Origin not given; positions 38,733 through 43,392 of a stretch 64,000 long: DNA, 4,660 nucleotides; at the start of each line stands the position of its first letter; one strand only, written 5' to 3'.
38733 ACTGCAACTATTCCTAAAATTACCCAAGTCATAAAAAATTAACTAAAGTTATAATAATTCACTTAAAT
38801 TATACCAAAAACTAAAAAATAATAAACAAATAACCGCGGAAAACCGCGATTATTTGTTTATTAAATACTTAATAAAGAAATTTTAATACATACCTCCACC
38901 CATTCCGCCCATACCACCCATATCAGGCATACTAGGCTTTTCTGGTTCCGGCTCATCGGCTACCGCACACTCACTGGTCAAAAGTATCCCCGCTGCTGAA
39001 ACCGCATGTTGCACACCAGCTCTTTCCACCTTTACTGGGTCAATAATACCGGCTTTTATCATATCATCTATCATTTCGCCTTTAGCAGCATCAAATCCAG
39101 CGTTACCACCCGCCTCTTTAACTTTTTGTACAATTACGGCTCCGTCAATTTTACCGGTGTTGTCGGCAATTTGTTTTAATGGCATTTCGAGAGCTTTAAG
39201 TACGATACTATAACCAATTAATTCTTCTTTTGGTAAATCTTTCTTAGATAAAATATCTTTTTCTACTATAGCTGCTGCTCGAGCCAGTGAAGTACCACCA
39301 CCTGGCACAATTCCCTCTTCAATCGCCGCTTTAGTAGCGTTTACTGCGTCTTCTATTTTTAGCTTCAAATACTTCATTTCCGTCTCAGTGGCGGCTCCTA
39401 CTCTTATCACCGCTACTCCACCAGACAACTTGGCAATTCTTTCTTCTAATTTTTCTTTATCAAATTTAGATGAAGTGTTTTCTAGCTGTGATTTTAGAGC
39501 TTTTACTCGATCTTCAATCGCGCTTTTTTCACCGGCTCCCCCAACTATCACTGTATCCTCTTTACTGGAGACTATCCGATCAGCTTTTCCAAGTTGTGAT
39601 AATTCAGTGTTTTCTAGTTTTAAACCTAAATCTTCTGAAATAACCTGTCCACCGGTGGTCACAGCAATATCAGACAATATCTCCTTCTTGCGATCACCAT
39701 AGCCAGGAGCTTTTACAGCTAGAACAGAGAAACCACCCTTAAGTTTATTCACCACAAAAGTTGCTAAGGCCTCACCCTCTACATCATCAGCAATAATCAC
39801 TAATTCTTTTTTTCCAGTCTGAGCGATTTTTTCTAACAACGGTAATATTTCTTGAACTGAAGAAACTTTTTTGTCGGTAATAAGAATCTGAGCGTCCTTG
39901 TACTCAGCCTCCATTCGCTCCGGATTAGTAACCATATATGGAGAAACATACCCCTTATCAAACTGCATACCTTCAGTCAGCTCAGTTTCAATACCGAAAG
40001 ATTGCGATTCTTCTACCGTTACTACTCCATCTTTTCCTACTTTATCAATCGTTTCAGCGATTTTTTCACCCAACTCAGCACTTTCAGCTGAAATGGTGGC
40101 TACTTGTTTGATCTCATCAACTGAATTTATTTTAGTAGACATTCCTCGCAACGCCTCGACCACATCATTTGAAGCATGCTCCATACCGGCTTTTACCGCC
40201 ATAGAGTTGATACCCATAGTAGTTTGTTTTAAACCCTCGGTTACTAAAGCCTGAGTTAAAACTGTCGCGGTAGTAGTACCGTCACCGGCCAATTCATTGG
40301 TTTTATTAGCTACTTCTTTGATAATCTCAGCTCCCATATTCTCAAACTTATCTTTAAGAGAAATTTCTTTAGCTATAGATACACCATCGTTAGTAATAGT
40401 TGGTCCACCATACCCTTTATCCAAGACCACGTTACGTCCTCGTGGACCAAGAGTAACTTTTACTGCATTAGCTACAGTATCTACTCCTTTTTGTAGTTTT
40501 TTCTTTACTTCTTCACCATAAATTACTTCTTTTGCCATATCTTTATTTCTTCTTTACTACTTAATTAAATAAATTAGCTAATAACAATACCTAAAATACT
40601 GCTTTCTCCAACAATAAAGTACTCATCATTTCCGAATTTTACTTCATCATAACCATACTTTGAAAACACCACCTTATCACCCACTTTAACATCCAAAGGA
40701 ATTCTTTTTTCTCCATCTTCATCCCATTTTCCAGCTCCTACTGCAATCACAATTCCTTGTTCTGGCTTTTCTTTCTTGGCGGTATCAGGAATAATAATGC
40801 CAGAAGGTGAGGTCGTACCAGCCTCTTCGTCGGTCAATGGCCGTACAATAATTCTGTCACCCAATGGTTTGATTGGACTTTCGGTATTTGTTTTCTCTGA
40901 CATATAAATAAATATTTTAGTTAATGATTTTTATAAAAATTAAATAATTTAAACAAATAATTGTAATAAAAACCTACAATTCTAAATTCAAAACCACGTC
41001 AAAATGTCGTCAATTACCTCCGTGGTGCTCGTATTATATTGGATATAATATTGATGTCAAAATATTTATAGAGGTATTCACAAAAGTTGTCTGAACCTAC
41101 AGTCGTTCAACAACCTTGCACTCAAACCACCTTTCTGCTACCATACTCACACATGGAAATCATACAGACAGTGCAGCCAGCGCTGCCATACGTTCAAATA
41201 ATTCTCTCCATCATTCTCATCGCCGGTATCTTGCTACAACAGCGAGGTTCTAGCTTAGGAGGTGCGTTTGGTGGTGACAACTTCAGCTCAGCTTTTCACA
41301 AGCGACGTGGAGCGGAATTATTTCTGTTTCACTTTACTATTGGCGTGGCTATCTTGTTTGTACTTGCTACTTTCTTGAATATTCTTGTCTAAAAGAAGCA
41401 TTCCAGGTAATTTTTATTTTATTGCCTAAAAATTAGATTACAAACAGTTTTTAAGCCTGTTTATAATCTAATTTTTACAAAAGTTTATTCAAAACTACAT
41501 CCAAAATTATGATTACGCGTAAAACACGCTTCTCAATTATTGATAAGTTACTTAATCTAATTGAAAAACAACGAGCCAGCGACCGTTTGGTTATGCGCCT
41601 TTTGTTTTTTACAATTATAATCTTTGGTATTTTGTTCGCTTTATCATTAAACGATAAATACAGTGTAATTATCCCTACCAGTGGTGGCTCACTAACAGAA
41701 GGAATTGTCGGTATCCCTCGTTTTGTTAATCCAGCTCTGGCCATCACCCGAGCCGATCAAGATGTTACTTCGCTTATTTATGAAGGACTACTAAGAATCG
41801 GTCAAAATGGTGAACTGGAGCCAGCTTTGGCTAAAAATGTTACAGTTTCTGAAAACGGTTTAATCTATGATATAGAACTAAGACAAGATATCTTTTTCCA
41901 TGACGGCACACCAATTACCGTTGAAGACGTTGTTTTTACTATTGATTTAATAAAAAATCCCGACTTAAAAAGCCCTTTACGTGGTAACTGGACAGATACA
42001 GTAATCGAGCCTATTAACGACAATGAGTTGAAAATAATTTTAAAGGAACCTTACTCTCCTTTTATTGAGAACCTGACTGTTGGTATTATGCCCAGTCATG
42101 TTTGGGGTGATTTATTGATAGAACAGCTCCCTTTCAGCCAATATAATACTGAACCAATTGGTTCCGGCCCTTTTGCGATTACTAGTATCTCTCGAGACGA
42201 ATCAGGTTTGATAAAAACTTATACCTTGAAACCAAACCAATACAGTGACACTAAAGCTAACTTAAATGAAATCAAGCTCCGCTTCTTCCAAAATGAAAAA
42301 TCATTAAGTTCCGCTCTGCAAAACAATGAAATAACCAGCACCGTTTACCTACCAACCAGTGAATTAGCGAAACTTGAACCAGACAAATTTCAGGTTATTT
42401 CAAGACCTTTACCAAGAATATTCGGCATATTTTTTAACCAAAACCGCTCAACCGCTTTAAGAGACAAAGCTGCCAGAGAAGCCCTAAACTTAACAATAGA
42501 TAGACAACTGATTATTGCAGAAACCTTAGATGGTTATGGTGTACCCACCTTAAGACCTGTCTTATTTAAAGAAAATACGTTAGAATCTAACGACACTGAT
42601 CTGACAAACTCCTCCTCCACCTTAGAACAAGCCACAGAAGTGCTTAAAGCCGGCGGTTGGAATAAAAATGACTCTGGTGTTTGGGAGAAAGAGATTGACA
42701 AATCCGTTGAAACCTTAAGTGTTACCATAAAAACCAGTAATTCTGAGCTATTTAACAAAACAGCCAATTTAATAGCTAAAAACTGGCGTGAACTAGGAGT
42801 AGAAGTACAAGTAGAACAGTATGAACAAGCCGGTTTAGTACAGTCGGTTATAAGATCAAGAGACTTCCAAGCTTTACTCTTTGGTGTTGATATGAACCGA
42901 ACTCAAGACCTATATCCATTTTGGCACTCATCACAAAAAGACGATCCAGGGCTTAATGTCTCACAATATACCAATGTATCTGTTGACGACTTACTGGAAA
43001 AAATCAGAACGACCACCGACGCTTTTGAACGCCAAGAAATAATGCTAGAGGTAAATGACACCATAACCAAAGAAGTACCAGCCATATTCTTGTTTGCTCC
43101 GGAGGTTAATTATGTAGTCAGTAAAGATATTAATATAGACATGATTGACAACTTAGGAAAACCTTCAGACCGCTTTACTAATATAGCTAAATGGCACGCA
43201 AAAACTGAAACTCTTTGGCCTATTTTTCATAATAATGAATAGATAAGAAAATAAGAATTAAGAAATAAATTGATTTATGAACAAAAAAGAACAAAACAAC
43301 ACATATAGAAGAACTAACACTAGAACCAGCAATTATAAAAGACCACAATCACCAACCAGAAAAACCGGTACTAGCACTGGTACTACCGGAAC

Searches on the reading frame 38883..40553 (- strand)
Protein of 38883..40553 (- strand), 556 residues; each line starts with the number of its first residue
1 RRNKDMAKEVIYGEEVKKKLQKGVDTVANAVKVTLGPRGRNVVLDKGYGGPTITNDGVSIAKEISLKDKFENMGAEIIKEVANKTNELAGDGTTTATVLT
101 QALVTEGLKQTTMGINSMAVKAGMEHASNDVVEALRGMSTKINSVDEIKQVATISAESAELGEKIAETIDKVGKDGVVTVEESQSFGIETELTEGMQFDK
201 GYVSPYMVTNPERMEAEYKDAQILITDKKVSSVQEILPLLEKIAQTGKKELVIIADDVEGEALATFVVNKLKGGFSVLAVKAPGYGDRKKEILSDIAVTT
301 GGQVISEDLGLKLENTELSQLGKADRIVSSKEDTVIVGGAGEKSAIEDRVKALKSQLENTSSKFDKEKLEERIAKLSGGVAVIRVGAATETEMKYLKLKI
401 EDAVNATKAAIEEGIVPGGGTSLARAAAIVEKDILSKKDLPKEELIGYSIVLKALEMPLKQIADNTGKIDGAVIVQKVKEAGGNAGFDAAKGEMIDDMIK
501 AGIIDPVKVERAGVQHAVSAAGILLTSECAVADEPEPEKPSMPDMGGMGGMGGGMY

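Call 39: search_protein_families(library=pfam, proteins=[window:38883-40553:-], max_evalue=0.001)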
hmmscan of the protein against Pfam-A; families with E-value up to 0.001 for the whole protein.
window:38883-40553:- (556 aa): 1 family
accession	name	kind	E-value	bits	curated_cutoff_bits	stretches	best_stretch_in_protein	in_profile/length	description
PF00118.29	Cpn60_TCP1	-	2.1e-67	228.3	34.3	1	27-533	1-488/490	TCP-1/cpn60 chaperonin family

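Call 40: find_homologous_proteins(query=window:38883-40553:-, max_evalue=1e-50)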
Query window:38883-40553:- (556 aa): 8000 proteins with E <= 1e-50 among 8000 candidates; the best 120 are listed.
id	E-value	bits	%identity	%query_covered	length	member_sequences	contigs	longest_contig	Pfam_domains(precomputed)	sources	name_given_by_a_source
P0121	0.0e+0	1137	100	99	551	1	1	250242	PF00118.30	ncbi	ncbi:MAG: chaperonin GroEL [Candidatus Paceibacterota bacterium]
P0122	0.0e+0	1085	94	97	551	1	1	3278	PF00118.30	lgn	-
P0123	0.0e+0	1055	91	98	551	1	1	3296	PF00118.30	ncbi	-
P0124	0.0e+0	1053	91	97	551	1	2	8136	PF00118.30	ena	-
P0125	0.0e+0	1051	91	98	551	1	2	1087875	PF00118.30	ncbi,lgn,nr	ncbi:MAG: chaperonin GroEL [Candidatus Nomurabacteria bacterium]|nr:MAG: chaperonin GroEL [Candidatu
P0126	0.0e+0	1050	92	97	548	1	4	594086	PF00118.30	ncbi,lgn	-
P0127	0.0e+0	1047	90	97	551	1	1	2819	PF00118.30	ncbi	-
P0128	0.0e+0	1047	90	97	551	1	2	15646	PF00118.30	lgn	-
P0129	0.0e+0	1047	92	97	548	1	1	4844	PF00118.30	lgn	-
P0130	0.0e+0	1046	90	98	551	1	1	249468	PF00118.30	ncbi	-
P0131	0.0e+0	1043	90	97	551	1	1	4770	PF00118.30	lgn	-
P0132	0.0e+0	1042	90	97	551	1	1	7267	PF00118.30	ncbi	-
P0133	0.0e+0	1040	89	98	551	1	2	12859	PF00118.30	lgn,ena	-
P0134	0.0e+0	1039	90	97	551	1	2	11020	PF00118.30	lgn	-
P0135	0.0e+0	1039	91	99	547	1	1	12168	PF00118.30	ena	-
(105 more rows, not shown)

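Call 41: find_encoding_contigs(protein=P0121, flank=10000, max_places=3)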
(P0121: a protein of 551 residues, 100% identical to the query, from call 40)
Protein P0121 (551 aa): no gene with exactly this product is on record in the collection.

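Call 47: list_cluster_members(proteins=[P0001, P0002, P0121])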
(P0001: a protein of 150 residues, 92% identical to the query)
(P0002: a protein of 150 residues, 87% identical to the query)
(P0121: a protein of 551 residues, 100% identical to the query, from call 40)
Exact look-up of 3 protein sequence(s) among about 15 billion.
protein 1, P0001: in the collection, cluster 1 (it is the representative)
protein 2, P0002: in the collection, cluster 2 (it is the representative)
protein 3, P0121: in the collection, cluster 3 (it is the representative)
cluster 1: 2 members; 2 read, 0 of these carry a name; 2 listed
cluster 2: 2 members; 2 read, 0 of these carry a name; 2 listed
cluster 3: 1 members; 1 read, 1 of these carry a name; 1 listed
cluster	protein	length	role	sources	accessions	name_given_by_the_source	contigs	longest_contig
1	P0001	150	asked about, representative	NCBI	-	-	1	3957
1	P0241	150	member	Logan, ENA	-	-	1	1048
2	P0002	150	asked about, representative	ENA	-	-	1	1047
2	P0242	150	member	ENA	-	-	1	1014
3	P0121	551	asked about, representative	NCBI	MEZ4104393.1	MAG: chaperonin GroEL [Candidatus Paceibacterota bacterium]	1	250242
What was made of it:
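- The sequence is a MAG consensus (call 47).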

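Call 49: find_encoding_contigs(protein=P0242, flank=1000)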
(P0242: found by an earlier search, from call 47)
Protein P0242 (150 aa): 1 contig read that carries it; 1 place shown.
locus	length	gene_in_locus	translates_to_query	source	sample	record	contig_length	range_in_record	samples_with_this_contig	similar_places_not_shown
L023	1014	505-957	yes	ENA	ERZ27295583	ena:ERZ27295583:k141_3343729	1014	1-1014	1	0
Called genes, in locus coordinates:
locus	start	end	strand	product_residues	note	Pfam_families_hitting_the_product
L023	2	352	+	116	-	?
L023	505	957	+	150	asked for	PF01797:Y1_Tnp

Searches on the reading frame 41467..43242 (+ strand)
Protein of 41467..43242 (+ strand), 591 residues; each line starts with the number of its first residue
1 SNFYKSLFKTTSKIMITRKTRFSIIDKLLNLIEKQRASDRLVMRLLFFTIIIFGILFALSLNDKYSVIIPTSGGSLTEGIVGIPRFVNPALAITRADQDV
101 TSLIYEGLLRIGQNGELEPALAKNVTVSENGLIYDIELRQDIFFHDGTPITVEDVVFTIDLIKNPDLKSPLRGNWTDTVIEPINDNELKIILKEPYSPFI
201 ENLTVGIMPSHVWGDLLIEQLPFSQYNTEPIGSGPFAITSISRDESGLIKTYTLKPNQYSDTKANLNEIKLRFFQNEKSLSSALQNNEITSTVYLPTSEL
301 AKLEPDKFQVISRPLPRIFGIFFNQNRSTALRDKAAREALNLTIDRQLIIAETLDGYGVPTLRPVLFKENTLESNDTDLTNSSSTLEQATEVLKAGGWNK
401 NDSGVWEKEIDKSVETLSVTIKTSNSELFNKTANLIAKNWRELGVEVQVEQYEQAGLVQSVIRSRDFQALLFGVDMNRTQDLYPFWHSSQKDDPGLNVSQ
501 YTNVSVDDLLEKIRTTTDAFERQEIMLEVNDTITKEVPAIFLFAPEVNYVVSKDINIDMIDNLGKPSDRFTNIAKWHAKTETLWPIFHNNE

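Call 39: search_protein_families(library=pfam, proteins=[window:41467-43242:+], max_evalue=0.001)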
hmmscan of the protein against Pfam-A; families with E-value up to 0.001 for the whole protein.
window:41467-43242:+ (591 aa): 1 family
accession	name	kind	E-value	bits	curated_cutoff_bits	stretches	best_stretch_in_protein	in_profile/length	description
PF00496.27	SBP_bac_5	-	1.2e-61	209.4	32.4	1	116-488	1-360/368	Bacterial extracellular solute-binding proteins, family 5 Middle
